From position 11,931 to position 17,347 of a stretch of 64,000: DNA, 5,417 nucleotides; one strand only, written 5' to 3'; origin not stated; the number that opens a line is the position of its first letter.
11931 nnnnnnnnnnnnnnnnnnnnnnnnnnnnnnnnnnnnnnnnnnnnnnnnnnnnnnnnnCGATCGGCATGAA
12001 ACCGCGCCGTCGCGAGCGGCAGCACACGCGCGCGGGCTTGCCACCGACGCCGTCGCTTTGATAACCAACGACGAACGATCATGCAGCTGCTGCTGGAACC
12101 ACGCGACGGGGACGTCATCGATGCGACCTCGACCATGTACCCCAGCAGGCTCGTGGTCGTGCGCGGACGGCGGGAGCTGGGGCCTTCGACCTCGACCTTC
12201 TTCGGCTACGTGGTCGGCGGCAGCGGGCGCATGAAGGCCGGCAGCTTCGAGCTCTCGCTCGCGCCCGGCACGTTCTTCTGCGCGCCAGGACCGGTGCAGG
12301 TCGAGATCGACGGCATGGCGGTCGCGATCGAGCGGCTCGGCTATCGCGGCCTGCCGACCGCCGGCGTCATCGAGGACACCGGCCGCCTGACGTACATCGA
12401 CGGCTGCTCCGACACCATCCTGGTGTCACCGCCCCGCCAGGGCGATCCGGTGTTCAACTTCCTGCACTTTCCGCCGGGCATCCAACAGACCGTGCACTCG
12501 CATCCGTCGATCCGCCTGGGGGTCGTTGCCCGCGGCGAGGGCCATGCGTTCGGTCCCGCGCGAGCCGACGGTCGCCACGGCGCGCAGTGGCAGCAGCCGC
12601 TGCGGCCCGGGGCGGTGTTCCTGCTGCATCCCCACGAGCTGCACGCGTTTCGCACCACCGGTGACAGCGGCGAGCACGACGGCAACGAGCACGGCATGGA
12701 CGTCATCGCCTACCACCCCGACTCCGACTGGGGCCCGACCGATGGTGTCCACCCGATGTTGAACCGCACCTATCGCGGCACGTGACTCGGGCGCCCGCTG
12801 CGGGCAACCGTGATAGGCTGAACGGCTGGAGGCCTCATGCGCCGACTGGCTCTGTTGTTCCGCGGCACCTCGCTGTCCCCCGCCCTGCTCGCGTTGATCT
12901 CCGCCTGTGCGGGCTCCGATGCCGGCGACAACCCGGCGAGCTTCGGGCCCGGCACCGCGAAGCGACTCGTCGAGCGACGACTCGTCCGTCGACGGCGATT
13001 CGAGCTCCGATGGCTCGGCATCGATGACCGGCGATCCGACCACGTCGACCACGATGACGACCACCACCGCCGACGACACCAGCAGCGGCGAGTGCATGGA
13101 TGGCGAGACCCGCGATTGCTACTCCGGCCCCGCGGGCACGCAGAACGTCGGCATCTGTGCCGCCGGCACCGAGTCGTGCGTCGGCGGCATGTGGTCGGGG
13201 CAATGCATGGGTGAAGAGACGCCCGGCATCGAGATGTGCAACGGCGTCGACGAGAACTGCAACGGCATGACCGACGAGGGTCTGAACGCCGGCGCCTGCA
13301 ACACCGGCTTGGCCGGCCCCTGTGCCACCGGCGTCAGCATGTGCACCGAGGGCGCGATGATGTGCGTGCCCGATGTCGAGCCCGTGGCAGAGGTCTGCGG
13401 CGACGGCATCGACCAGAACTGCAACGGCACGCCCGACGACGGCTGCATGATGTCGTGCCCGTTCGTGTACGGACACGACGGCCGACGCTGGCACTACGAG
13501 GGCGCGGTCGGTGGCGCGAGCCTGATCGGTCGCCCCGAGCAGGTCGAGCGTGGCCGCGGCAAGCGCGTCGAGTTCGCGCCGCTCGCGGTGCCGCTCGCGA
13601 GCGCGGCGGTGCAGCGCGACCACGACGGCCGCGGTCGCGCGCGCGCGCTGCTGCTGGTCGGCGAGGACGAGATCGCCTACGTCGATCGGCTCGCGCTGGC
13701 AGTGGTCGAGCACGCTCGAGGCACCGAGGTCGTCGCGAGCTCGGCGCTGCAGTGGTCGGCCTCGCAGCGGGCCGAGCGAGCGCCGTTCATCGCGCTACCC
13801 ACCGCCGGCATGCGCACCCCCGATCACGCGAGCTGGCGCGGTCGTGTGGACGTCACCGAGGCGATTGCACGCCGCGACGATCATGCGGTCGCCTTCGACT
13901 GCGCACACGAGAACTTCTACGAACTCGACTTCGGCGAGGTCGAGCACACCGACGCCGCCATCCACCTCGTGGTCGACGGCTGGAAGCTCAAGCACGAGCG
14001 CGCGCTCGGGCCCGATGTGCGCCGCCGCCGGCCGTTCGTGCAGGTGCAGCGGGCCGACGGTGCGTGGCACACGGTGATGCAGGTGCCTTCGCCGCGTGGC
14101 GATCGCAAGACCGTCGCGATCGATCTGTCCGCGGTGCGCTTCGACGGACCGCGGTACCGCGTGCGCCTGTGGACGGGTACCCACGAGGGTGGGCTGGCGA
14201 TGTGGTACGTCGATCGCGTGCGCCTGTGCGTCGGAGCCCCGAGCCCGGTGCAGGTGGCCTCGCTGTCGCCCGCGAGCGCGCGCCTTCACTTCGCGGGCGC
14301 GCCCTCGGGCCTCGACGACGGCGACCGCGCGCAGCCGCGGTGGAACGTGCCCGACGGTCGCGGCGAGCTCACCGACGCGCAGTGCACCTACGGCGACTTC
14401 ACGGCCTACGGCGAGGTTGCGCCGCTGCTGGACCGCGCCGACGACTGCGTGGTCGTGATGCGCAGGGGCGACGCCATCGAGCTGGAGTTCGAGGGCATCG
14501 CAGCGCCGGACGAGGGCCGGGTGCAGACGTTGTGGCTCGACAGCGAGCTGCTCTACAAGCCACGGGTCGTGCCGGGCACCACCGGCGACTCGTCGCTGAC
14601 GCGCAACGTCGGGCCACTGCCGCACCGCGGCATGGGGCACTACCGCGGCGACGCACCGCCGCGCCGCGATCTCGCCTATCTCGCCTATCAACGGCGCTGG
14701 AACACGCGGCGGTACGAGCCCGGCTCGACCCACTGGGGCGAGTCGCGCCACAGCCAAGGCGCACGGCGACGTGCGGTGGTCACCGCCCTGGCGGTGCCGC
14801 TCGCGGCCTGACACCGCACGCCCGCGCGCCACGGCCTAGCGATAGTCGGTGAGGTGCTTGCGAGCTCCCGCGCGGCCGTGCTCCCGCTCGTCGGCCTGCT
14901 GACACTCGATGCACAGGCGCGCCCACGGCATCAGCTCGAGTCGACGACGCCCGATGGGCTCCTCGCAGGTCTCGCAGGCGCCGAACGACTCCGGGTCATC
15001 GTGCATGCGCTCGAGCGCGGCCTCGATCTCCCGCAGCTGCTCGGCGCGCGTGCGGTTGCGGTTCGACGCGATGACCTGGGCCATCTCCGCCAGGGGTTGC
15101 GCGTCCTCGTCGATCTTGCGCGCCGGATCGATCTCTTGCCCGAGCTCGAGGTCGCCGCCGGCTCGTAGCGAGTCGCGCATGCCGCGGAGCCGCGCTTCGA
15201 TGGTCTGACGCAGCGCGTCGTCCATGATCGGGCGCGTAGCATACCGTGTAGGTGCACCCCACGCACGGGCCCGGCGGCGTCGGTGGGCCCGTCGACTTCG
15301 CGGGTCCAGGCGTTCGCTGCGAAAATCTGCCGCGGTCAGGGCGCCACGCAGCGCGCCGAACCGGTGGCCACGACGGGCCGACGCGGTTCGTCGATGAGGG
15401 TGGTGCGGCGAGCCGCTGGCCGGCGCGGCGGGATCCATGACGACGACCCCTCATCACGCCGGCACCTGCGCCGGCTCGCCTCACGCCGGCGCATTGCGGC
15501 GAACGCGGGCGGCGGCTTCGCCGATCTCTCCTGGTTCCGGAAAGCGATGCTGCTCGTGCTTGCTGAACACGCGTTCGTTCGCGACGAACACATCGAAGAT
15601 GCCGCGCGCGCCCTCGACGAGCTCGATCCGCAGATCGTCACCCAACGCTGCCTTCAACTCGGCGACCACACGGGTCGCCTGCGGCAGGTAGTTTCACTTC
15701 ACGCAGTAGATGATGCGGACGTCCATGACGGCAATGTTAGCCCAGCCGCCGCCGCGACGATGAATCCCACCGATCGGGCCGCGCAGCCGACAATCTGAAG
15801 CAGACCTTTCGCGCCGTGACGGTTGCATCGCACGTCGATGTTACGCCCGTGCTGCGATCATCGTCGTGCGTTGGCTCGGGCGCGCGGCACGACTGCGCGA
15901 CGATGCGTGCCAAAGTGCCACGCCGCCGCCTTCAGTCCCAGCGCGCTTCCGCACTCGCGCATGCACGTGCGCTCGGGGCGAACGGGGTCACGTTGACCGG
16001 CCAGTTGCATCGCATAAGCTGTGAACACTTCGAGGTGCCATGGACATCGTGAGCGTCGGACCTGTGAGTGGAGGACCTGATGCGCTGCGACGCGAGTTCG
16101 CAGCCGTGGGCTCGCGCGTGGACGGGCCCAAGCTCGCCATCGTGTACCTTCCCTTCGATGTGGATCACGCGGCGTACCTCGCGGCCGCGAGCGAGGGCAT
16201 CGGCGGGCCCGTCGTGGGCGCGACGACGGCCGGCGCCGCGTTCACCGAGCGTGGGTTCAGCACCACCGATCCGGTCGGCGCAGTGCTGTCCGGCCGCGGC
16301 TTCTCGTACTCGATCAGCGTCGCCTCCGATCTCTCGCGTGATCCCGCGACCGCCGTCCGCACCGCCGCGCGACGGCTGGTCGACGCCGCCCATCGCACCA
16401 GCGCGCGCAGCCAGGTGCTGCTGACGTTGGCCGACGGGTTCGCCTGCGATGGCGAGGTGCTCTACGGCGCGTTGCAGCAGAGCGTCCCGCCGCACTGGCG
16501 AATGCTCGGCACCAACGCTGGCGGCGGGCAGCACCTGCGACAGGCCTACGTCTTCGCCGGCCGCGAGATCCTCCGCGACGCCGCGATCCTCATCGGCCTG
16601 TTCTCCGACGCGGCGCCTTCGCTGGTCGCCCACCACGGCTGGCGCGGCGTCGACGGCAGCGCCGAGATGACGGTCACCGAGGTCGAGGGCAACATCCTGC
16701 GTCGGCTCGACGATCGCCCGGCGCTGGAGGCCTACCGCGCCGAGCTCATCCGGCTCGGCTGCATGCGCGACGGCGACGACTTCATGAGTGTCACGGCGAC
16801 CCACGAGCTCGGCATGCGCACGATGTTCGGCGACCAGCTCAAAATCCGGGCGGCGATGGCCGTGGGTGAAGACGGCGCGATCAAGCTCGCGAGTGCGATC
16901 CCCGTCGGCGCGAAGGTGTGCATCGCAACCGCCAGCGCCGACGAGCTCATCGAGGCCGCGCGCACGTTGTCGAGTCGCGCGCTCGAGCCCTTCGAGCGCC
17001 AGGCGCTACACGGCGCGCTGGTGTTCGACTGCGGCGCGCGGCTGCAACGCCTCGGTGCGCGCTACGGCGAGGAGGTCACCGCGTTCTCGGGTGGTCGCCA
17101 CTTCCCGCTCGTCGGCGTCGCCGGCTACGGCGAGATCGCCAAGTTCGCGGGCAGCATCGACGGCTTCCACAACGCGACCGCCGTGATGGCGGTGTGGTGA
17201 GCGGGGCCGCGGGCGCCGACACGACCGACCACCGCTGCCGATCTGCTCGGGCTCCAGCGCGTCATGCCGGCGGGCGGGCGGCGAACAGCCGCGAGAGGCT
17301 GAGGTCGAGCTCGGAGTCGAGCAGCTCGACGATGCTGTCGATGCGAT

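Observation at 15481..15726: SelW/Rdx-family selenoprotein gene with in-frame TGA and SECIS-like hairpin, truncated in the ORF track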

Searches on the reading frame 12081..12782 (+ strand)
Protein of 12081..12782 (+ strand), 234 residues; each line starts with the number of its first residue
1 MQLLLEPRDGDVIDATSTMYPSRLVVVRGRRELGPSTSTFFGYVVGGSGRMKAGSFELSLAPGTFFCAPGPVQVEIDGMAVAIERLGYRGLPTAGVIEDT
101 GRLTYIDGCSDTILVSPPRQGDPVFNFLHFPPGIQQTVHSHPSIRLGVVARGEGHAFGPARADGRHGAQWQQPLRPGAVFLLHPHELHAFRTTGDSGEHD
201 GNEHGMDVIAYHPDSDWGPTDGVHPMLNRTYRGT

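Call 45: search_protein_families(library=pfam, proteins=[window:12081-12782:+], max_evalue=0.001)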
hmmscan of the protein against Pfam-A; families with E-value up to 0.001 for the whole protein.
window:12081-12782:+ (234 aa): 2 families
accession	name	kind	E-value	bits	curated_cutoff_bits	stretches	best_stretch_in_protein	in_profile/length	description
PF07883.17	Cupin_2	-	6.6e-05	23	27.2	0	127-195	2-61/70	Cupin domain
PF02311.25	AraC_binding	-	0.00031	20.9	21.1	0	139-195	19-66/135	AraC-like ligand binding domain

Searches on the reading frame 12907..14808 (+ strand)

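Call 45: search_protein_families(library=pfam, proteins=[window:12907-14808:+], max_evalue=0.001)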
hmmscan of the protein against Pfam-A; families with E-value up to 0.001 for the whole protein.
window:12907-14808:+ (634 aa): 1 family
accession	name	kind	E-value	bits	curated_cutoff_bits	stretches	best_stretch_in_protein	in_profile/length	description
PF11617.13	Cu-binding_MopE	-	4e-09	37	27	2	108-124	14-30/30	Putative metal-binding motif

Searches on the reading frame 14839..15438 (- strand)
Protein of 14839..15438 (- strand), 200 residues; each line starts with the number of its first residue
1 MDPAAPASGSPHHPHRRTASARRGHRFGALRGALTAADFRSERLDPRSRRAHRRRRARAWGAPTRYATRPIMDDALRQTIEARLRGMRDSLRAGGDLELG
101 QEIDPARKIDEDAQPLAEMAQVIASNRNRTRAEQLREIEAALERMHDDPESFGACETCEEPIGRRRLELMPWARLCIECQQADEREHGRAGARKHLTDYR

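Call 45: search_protein_families(library=pfam, proteins=[window:14839-15438:-], max_evalue=0.001)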
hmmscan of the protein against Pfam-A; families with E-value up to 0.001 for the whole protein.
window:14839-15438:- (200 aa): 1 family
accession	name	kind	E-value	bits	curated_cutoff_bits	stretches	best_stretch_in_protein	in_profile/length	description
PF01258.23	zf-dskA_traR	-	2.2e-12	47.2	24.9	1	151-185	2-36/36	Prokaryotic dksA/traR C4-type zinc finger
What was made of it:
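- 14836..15438 (-): Downstream same-strand neighbour: DksA/TraR C4 zinc-finger protein. The conserved part begins around residue 54-70 of this ORF, so the true start is probably near 15225. PF01258 47.2 bits (call 45).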

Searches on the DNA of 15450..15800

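Call 25: search_rna_families(source=window, start=15450, end=15800, threshold=evalue, max_evalue=10)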
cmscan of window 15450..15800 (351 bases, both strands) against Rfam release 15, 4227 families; matches with E-value up to 10: 6.
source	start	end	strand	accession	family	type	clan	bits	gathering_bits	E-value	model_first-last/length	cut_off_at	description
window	15467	15536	-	RF02949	Cupriavidus-1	Gene; sRNA;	-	17.4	45.5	3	1-78/78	no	Cupriavidus-1 RNA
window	15472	15545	+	RF03006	M23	Gene; sRNA;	-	16.8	41.2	1.2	1-53/53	no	M23 RNA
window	15476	15527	-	RF02793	asR3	Gene; antisense;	-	16.5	46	1.8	1-57/57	no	Pyrobaculum asRNA3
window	15453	15500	-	RF03023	rpfG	Gene; sRNA;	-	15.4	75.9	0.58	31-79/85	no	rpfG RNA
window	15453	15505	+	RF03038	nhaA-II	Cis-reg;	-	14.5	70.4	9.6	1-84/84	no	nhaA-II RNA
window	15465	15500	+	RF01333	CRISPR-DR20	Gene; CRISPR;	-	13.3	42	8.3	1-36/36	no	CRISPR RNA direct repeat element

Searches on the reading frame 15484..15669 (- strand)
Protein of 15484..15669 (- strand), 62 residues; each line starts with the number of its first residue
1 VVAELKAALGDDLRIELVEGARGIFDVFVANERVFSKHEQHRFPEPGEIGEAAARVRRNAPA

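Call 4: search_protein_families(library=pfam, proteins=[window:15484-15669:-], max_evalue=1)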
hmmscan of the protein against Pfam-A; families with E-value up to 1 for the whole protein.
seq(62 aa): 1 family
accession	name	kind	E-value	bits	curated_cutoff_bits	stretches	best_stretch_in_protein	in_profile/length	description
PF10262.15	Rdx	-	5.5e-08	33.3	22.6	1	3-50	21-69/74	Rdx family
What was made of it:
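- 15481..15669 (-): The 62-aa ORF that gene callers report (GTG start): a truncated C-terminal fragment that lacks strand beta1 and the CxxU motif. It matches only Pfam profile positions 21-69, at 33.3 bits (call 4).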

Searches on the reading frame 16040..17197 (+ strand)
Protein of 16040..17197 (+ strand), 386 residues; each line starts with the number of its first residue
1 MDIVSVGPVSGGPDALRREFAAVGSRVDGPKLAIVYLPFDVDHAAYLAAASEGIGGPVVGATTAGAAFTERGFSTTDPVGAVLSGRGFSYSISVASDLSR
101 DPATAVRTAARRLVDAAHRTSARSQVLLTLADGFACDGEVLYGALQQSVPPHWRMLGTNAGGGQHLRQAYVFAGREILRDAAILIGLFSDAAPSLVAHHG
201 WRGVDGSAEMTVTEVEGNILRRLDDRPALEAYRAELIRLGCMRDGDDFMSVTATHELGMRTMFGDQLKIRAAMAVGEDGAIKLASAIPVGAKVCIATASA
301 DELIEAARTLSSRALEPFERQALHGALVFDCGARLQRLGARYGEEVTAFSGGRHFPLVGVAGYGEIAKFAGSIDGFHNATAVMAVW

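Call 45: search_protein_families(library=pfam, proteins=[window:16040-17197:+], max_evalue=0.001)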
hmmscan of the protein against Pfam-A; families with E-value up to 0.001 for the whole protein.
window:16040-17197:+ (386 aa): 2 families
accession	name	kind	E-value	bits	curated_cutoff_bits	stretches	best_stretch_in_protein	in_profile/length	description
PF08495.15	FIST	-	3.4e-24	86.2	23.2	1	32-226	2-189/189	FIST N domain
PF10442.14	FIST_C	-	4.7e-21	75.7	28.5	1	228-367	1-130/131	FIST C domain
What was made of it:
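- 16040..17200 (+): Divergently transcribed neighbour: FIST N and FIST C domain sensor protein. PF08495 and PF10442 (call 45).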
